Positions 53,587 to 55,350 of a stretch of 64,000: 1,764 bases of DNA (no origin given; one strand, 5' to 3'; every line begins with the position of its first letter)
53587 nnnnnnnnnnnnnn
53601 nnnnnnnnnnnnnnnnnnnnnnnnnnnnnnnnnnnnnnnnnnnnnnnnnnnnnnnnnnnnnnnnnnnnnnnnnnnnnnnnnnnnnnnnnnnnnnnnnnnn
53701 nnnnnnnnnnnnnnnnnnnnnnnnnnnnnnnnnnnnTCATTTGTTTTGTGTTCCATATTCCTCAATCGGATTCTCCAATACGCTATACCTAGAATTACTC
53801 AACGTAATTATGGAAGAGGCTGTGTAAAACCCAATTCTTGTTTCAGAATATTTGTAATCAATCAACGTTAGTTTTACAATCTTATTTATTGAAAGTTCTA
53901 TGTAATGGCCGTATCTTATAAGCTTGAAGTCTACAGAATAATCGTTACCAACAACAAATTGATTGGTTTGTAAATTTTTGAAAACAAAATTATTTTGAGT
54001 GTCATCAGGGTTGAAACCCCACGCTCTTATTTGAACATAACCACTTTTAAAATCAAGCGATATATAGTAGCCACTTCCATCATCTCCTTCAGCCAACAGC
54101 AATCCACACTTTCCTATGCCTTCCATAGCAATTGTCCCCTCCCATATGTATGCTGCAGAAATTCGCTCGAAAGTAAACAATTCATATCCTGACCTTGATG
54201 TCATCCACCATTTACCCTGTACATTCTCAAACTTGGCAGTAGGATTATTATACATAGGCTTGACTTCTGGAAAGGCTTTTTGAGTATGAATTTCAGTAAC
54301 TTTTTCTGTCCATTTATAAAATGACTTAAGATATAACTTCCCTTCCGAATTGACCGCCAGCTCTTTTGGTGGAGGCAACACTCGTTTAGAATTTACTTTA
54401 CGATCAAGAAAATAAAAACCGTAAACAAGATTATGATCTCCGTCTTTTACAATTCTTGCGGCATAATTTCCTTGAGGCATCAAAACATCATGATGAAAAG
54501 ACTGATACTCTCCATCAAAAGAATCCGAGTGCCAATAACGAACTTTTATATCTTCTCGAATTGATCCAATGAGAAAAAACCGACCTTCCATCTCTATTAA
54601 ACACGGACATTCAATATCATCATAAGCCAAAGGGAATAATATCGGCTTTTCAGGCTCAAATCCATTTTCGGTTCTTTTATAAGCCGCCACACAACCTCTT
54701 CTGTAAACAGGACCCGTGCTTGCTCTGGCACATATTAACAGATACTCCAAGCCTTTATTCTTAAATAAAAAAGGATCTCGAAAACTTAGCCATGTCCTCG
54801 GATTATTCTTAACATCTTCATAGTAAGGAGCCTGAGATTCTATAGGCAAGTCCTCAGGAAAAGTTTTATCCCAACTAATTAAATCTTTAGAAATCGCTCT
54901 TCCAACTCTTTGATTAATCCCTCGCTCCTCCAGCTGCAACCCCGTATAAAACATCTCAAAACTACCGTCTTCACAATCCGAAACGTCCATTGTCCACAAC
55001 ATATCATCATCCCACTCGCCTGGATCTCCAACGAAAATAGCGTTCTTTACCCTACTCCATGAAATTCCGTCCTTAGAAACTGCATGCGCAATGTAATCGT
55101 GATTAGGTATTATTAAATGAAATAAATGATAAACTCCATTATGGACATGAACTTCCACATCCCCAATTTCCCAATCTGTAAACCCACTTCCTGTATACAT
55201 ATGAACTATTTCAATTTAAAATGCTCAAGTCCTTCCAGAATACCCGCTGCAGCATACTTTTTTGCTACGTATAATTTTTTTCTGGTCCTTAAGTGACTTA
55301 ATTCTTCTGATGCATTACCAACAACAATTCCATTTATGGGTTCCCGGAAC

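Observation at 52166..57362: Sucrose-phosphate synthase - GH32-like - BshC operon (compatible solute and low-molecular-weight thiol co-expressed)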

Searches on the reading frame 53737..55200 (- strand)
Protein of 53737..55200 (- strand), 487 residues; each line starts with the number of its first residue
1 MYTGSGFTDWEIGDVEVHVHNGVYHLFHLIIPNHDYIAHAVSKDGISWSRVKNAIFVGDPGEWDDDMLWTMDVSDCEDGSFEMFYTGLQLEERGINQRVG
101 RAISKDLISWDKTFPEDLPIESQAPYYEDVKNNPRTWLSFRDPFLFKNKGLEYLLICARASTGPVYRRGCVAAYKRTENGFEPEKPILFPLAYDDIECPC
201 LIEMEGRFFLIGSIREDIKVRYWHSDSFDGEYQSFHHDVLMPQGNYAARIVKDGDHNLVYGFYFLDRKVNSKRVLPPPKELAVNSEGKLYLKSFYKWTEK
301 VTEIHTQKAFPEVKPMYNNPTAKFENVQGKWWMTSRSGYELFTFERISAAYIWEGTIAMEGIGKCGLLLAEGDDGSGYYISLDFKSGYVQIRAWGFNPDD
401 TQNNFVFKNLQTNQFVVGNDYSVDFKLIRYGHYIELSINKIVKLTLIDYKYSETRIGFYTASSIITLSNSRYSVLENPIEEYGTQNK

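Call 3: search_protein_families(library=pfam, proteins=[window:53737-55200:-])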
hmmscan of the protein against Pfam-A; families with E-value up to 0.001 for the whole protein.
window:53737-55200:- (487 aa): 1 family
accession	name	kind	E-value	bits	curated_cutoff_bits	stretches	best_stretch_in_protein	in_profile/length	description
PF00251.26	Glyco_hydro_32N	-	3e-08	34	22.1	1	19-253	17-258/307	Glycosyl hydrolases family 32 N-terminal domain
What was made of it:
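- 53737..55200 (-): Divergent GH32-family enzyme, probably cytoplasmic: a 5-bladed beta-propeller plus a C-terminal beta-sandwich. Predicted to be a beta-fructofuranosidase acting on the sucrose made by the upstream enzyme. Call 3 (PF00251, 34 bits).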

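Call 4: search_protein_families(library=ncbifam, proteins=[window:53737-55200:-])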
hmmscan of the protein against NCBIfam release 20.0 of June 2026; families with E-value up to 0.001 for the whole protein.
window:53737-55200:- (487 aa): 1 family
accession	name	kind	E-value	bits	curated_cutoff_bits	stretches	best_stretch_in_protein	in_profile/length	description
NF052550.1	BManbPhaseBMBP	equivalog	0.00042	19.8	450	1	36-112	59-132/296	beta-1,2-mannobiose phosphorylase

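Call 9: find_homologous_proteins(query=window:53737-55200:-)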
Query window:53737-55200:- (487 aa): 1096 proteins with E <= 0.001 among 4431 candidates; the best 120 are listed.
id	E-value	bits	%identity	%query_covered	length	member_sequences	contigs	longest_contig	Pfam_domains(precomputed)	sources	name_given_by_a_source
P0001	0.0e+0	1078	91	100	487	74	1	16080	PF00251.27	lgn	-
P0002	0.0e+0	1020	86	100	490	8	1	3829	PF00251.27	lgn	-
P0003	1.5e-293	992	84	100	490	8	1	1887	PF00251.27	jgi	-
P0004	1.5e-291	985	83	100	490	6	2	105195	PF00251.27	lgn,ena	-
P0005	3.4e-289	978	82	100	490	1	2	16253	PF00251.27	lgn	-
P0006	8.1e-289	976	82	100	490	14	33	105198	PF00251.27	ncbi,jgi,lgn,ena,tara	ncbi:MAG: beta-fructofuranosidase [Flavobacteriales bacterium]|jgi:beta-fructofuranosidase|tara:stra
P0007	1.1e-288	976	81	100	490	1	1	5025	PF00251.27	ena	-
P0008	1.6e-288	975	81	100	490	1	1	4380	PF00251.27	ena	-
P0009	2.6e-288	975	82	100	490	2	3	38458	PF00251.27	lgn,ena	-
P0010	4.8e-288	974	81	100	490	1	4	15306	PF00251.27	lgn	-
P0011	6.4e-287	970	82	100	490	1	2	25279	PF22847.3,PF00251.27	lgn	-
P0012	1.6e-286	969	82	100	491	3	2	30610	PF22847.3,PF00251.27,PF04616.21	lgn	-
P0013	2.4e-268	909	75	99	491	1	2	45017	PF00251.27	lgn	-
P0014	5.5e-266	901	76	99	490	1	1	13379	PF00251.27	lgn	-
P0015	8.3e-260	881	75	99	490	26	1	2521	PF00251.27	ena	-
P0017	1.9e-228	777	66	100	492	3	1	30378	PF00251.27,PF04616.21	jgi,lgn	jgi:beta-fructofuranosidase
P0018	2.4e-225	767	66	100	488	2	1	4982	PF00251.27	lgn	-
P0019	6.4e-224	762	65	99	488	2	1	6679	PF00251.27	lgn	-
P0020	6.9e-221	752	64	100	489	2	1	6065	PF00251.27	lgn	-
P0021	7.0e-216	736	63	100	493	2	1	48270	PF02435.23,PF00251.27,PF04616.21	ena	-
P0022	9.0e-215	732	63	100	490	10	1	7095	PF00251.27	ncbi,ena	-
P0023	1.8e-214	731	62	100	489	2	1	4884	PF00251.27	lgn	-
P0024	1.1e-213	729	63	100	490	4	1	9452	PF00251.27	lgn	-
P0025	4.9e-205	700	61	100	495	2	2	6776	PF00251.27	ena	-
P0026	1.4e-204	699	60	99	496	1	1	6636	PF00251.27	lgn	-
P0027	7.3e-204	696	60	100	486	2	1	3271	PF22847.3,PF00251.27,PF04616.21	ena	-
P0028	4.2e-201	687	59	100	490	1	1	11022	PF00251.27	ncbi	-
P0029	7.9e-201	686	59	100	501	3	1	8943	PF00251.27,PF04616.21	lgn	-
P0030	8.4e-201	686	60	100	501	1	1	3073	PF00251.27,PF04616.21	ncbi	-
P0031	3.9e-200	684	60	99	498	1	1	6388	PF02435.23,PF00251.27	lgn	-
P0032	8.9e-200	683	60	100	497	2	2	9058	PF00251.27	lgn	-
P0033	1.9e-199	682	60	100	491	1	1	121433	PF00251.27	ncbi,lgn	-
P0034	6.6e-199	680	60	100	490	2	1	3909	PF00251.27,PF04616.21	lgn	-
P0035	2.4e-198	678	59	100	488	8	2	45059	PF00251.27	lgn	-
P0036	4.7e-198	677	60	99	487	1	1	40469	PF00251.27,PF04616.21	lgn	-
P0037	7.0e-198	676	58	100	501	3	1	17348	PF00251.27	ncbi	-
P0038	1.4e-197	675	59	100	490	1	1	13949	PF00251.27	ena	-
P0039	1.6e-197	675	57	100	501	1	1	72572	PF00251.27,PF04616.21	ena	-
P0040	2.2e-197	675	58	100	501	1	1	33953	PF00251.27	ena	-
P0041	8.3e-197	673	58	99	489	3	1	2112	PF00251.27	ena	-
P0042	1.1e-196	672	57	100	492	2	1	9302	PF00251.27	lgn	-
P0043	1.9e-196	672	56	100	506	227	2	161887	PF00251.27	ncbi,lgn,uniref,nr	ncbi:glycoside hydrolase family protein [Flavobacterium panici]|uniref:Glycosyl hydrolase family 32 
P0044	3.5e-196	671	58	100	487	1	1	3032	PF02435.23,PF00251.27,PF04616.21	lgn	-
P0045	6.7e-196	670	58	100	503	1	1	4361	PF00251.27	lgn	-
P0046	6.7e-196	670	59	100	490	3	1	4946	PF00251.27,PF04616.21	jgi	jgi:beta-fructofuranosidase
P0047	1.1e-195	669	59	100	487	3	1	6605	PF00251.27,PF04616.21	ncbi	-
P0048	1.7e-195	669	58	100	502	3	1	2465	PF00251.27,PF04616.21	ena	-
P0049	5.1e-195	667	57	100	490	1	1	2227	PF02435.23,PF00251.27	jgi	-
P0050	5.4e-195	667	58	100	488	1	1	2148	PF00251.27,PF04616.21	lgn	-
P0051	1.4e-194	665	59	99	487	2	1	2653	PF00251.27,PF04616.21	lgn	-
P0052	2.0e-194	665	56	100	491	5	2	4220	PF00251.27,PF04616.21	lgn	-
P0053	2.6e-194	665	58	100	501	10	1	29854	PF00251.27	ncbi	-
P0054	5.0e-194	664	58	100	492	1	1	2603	PF00251.27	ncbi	-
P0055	5.5e-194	664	56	99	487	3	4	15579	PF00251.27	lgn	-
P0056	7.5e-194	663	59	100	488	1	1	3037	PF00251.27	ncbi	ncbi:MAG: glycosyl hydrolase family 32 [Bacteroidota bacterium]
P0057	7.8e-194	663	57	100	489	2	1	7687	PF00251.27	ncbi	-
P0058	1.1e-193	663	57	100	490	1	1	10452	PF00251.27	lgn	-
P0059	1.5e-193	662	58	100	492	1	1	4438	PF02435.23,PF00251.27,PF04616.21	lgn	-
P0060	2.6e-193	661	58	100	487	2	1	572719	PF00251.27,PF04616.21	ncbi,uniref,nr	ncbi:family 43 glycosylhydrolase [Membranicola marinus]|uniref:Family 43 glycosylhydrolase n=1 Tax=M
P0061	2.7e-193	661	58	100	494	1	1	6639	PF02435.23,PF00251.27,PF04616.21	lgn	-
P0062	3.8e-193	661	59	100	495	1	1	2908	PF00251.27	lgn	-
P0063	7.6e-193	660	57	100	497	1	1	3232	PF00251.27,PF04616.21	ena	-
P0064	1.0e-192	659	58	100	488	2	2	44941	PF00251.27,PF04616.21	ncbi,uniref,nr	ncbi:glycoside hydrolase family protein [Membranihabitans marinus]|uniref:hypothetical protein n=1 T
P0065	1.7e-192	659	58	99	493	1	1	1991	PF00251.27,PF04616.21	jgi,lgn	-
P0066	2.5e-192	658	60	99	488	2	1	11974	PF22847.3,PF00251.27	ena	-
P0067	2.9e-192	658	57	100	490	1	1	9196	PF00251.27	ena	-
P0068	3.3e-192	658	56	100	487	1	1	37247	PF00251.27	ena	-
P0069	4.1e-192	657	58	100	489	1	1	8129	PF00251.27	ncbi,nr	ncbi:MAG TPA: glycosyl hydrolase family 32 [Cyclobacteriaceae bacterium]|nr:glycosyl hydrolase famil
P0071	4.5e-192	657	57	100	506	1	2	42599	PF00251.27,PF04616.21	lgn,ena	-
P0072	5.5e-192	657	57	100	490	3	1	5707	PF00251.27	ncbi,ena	-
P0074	8.1e-192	656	57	100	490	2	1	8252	PF02435.23,PF00251.27,PF04616.21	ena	-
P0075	1.3e-191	656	58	100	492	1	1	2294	PF02435.23,PF00251.27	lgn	-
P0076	2.0e-191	655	58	100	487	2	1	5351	PF00251.27,PF04616.21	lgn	-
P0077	2.7e-191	655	58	100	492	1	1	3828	PF00251.27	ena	-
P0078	3.3e-191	654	58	97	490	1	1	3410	PF22847.3,PF00251.27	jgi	jgi:beta-fructofuranosidase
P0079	7.1e-191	653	57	100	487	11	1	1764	PF00251.27,PF04616.21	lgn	-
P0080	7.8e-191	653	57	100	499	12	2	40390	PF00251.27,PF04616.21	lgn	-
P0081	8.5e-191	653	58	100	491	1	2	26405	PF02435.23,PF00251.27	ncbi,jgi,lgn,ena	-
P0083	2.6e-190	651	58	100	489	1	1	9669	PF00251.27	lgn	-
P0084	3.9e-190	651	57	100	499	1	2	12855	PF00251.27,PF04616.21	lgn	-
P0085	4.3e-190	651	58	100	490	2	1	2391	PF02435.23,PF00251.27,PF04616.21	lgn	-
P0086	4.8e-190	651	57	100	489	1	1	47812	PF00251.27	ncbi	-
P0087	5.3e-190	650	58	99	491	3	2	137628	PF00251.27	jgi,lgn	jgi:beta-fructofuranosidase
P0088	5.4e-190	650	58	100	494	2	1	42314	PF00251.27,PF04616.21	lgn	-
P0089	6.1e-190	650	58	100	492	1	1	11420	PF02435.23,PF00251.27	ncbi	-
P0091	7.0e-190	650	57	99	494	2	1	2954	PF00251.27,PF04616.21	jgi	jgi:beta-fructofuranosidase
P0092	7.5e-190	650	57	100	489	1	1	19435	PF02435.23,PF00251.27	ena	-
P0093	8.9e-190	650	59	100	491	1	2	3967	PF02435.23,PF00251.27,PF04616.21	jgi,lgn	jgi:beta-fructofuranosidase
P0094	1.3e-189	649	58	100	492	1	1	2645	PF00251.27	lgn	-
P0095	1.5e-189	649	57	99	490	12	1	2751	PF00251.27,PF04616.21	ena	-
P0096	1.5e-189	649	57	100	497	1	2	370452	PF00251.27,PF04616.21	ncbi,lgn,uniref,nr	ncbi:family 43 glycosylhydrolase [Membranihabitans maritimus]|uniref:family 43 glycosylhydrolase n=1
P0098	1.9e-189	649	57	100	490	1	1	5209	PF00251.27,PF04616.21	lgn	-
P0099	2.6e-189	648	57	100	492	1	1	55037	PF00251.27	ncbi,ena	-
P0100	3.1e-189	648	57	100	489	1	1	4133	PF00251.27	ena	-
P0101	3.9e-189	648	57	100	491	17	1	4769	PF00251.27,PF04616.21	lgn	-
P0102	3.9e-189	648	55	100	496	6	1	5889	PF00251.27,PF04616.21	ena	-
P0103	5.7e-189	647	57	99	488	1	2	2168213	PF02435.23,PF00251.27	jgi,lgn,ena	-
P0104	6.9e-189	647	56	100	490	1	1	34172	PF00251.27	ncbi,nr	ncbi:MAG: glycosyl hydrolase family 32 [Cytophagales bacterium]|nr:glycosyl hydrolase family 32 [Cyt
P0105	7.9e-189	647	57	100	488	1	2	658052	PF00251.27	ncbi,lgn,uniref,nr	ncbi:glycoside hydrolase family protein [Portibacter lacus]|uniref:beta-fructofuranosidase n=1 Tax=P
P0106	7.9e-189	647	58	100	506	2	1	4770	PF02435.23,PF00251.27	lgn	-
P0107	8.0e-189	647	58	100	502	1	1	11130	PF00251.27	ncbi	-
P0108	8.1e-189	647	58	100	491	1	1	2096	PF00251.27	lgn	-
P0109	8.4e-189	646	57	100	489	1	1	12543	PF00251.27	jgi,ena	-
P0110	9.6e-189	646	58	99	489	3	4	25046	PF00251.27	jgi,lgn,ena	-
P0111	1.0e-188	646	56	100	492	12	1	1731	PF02435.23,PF00251.27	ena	-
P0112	1.1e-188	646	56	100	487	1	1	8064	PF00251.27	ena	-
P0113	1.4e-188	646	57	100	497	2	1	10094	PF00251.27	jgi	-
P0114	1.7e-188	645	56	100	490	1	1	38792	PF00251.27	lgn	-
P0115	3.7e-188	644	56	100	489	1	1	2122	PF00251.27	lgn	-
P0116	3.7e-188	644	57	100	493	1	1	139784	PF00251.27,PF04616.21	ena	-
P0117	4.4e-188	644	58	99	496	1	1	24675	PF00251.27,PF04616.21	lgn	-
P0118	5.0e-188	644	55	100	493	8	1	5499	PF00251.27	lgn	-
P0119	5.3e-188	644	56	100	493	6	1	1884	PF00251.27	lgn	-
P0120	5.6e-188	644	56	100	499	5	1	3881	PF02435.23,PF00251.27,PF04616.21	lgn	-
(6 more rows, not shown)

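Call 11: find_related_loci(query=A1, collection=genome_contigs, flank=8000)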
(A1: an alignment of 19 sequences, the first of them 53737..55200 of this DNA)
Query A1 (487 aa) in genome_contigs; peptide patterns used: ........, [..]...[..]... (x = any residue, [..] = any of these).
387 stretches matched a pattern; 355 encode a relative of the query (tblastn E <= 1e-3); the best 80 are kept; 80 distinct loci.
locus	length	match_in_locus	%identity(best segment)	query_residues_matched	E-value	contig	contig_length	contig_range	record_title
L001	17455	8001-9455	87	1-485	0e+0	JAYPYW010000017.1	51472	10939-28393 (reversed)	MAG: Flavobacteriales bacterium isolate 139586_S187_metabat_bins_sspec.tsv.080 NODE_495_length_51472_cov_4.555225, whole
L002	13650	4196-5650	84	1-485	0e+0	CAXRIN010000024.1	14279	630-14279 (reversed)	MAG: Flavobacteriaceae bacterium isolate YZ12B_7.17 genome assembly, contig: k141_1092957, whole genome shotgun sequence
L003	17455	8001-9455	83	1-485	0e+0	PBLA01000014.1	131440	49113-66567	MAG: Flavobacteriales bacterium isolate SP250 MHASMcontig_2220627, whole genome shotgun sequence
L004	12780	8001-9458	82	1-486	0e+0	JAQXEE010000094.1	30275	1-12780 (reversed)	MAG: Flavobacteriales bacterium isolate cluster4_bin.84 k119_94475, whole genome shotgun sequence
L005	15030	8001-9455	63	1-485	0e+0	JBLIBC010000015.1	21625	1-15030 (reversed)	MAG: Glaciecola sp. isolate 3300053770_67 Ga0535642_0001755, whole genome shotgun sequence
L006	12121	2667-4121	62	1-485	0e+0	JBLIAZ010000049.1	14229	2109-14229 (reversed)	MAG: Saprospiraceae bacterium isolate 3300053770_72 Ga0535642_0004427, whole genome shotgun sequence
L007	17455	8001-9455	60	1-487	0e+0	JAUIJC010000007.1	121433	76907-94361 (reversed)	MAG: Bacteroidia bacterium isolate Co_bin.295 NODE_1554_length_121433_cov_1.513412, whole genome shotgun sequence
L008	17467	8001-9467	58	1-486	0e+0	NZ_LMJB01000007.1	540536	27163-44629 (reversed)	Flavobacterium sp. Root901 contig_4, whole genome shotgun sequence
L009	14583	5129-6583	58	1-486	0e+0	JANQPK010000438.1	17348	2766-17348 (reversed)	MAG: Cyclobacteriaceae bacterium isolate IP29b_bin.161 k99_1232363, whole genome shotgun sequence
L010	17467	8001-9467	57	1-486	0e+0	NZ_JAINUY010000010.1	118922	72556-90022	Flavobacterium potami strain 17A NODE_10_length_118922_cov_29.097134, whole genome shotgun sequence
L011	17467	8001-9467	58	1-486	0e+0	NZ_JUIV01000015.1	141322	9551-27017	Flavobacterium anhuiense strain RCM74 RCM74_contig15, whole genome shotgun sequence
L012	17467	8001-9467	57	1-486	0e+0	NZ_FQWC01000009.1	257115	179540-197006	Flavobacterium defluvii strain DSM 17963, whole genome shotgun sequence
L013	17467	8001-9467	57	1-486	0e+0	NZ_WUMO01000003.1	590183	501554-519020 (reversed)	Flavobacterium sp. HBTb2-11-1 3, whole genome shotgun sequence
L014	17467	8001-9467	58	1-486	0e+0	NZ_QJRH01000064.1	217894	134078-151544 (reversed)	Flavobacterium tistrianum strain GB 56.1 contig2, whole genome shotgun sequence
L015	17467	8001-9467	58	1-486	0e+0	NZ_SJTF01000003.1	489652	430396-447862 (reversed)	Flavobacterium foetidum strain JCM 32085 NODE_3_length_489652_cov_284.585643, whole genome shotgun sequence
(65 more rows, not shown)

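Call 14: search_solved_structures(query=A1, max_evalue=1, show_alignments=2)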
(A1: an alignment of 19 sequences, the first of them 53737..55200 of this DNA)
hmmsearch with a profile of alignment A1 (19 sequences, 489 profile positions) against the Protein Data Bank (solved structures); distinct sequences matched with E-value up to 1: 32.
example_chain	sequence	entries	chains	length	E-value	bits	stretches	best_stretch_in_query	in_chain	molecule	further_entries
6r3r_A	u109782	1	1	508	2.3e-06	29.9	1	43-228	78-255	Glycoside hydrolase family 32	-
8a9y_E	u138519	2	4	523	2.6e-06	29.7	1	43-228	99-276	Glycoside hydrolase family 32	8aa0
7znr_A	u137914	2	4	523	2.6e-06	29.7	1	43-228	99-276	Sucrose-6-phosphate hydrolase | Glycoside hydrolase family 32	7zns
8aa2_E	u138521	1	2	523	2.6e-06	29.7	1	43-228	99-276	Glycoside hydrolase family 32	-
6r3u_A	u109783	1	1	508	1.7e-05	27.1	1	43-228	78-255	Glycoside hydrolase family 32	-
3r4y_A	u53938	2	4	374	5.6e-05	25.3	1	37-126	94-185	Glycosyl hydrolase family 32, N terminal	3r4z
9fj8_A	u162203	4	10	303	5.7e-05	25.3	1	18-147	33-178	1,2-beta-oligomannan phosphorylase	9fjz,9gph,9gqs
4ak5_A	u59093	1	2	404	6.3e-05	25.2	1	37-117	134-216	ANHYDRO-ALPHA-L-GALACTOSIDASE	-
4ak7_A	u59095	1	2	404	6.3e-05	25.2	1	37-117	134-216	ANHYDRO-ALPHA-L-GALACTOSIDASE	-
4ak6_A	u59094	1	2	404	7e-05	25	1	37-117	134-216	ANHYDRO-ALPHA-L-GALACTOSIDASE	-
3p2n_A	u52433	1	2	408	0.0001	24.4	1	37-114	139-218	3,6-anhydro-alpha-L-galactosidase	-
5ta7_A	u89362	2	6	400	0.00023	23.3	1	37-117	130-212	Glycoside Hydrolase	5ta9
7fip_A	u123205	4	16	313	0.00088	21.4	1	37-113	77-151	Beta-1,2-mannobiose phosphorylase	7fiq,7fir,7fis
8i2q_A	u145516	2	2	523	0.011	17.8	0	99-146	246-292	Beta-fructosyltransferase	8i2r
6m0d_A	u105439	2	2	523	0.016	17.3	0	99-146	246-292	Levansucrase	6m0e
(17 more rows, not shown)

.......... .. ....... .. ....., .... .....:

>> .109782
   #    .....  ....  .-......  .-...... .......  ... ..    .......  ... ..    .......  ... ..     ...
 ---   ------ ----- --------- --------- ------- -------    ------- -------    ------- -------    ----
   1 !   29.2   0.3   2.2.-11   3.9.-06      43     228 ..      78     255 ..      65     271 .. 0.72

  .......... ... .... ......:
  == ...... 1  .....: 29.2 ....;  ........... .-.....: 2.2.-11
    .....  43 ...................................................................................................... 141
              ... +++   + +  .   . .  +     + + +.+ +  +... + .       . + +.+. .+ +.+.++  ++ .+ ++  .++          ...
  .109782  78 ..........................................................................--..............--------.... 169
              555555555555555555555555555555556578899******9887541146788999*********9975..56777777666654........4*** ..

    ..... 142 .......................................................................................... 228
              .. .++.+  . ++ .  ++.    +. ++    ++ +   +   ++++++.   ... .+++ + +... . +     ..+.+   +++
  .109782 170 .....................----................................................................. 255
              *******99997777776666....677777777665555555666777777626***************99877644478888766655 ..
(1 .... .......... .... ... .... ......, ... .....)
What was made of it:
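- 53737..55200 (-): Call 14 (profile hit to BT1760, aligning RDP and ECP).
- On Glycoside hydrolase family 32: Call 14 (aligned to FRDPF and YECPD of BT1760, whose E221A mutant structure is PDB 6r3u).
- Closest known: GH32 beta-fructofuranosidases and levanases: Bacteroides thetaiotaomicron BT1760. Same: The RDP and EC(P) motifs align (call 14).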

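Call 24: predict_structure(alignment_id=A1)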
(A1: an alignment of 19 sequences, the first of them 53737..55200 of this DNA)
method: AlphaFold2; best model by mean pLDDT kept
length: 487 residues; sequences in the alignment: 19
mean_pLDDT: 78.3   pTM: 0.84
mean pLDDT of the five models: 78.3, 77.7, 72.9, 72.3, 71.5
residues with pLDDT >= 90: 144; 70-90: 214; 50-70: 86; < 50: 43
segments of 3 or more residues with pLDDT < 50: 1-10, 58-67, 90-95, 165-167, 190-193, 481-487
pLDDT, mean of each block of 10 residues (from residue 1): 38 80 86 69 87 56 47 88 71 54 85 63 65 57 87 83 55 84 75 65 92 75 88 72 82 92 79 86 91 94 95 86 91 86 91 94 80 71 89 68 64 87 94 92 87 85 91 86 39
secondary structure, 60 per line:
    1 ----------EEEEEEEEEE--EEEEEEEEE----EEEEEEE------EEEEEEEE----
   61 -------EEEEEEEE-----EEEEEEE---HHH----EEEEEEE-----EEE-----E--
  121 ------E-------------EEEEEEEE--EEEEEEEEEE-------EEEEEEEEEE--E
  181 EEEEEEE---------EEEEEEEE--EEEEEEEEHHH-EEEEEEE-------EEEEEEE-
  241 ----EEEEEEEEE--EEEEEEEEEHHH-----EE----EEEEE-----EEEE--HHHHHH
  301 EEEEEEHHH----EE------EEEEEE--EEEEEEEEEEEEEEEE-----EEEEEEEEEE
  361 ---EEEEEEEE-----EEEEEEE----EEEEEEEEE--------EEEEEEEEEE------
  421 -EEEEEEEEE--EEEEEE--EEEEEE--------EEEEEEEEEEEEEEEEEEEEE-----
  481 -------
elements in order: E11-20 E23-31 E36-42 E49-56 E68-75 E81-87 E98-104 E110-112 E141-148 E151-160 E168-177 E180-187 E197-204 E207-214 E219-225 E233-239 E245-253 E256-264 E279-283 E289-292 H295-300 E301-306 E322-327 E330-345 E351-360 E364-371 E377-383 E388-396 E405-414 E422-430 E433-438 E441-446 E455-475
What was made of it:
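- On Glycoside hydrolase family 32: The profile alignments begin after this segment (calls 3, 14), and the model has low confidence for residues 1-10 (call 24).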
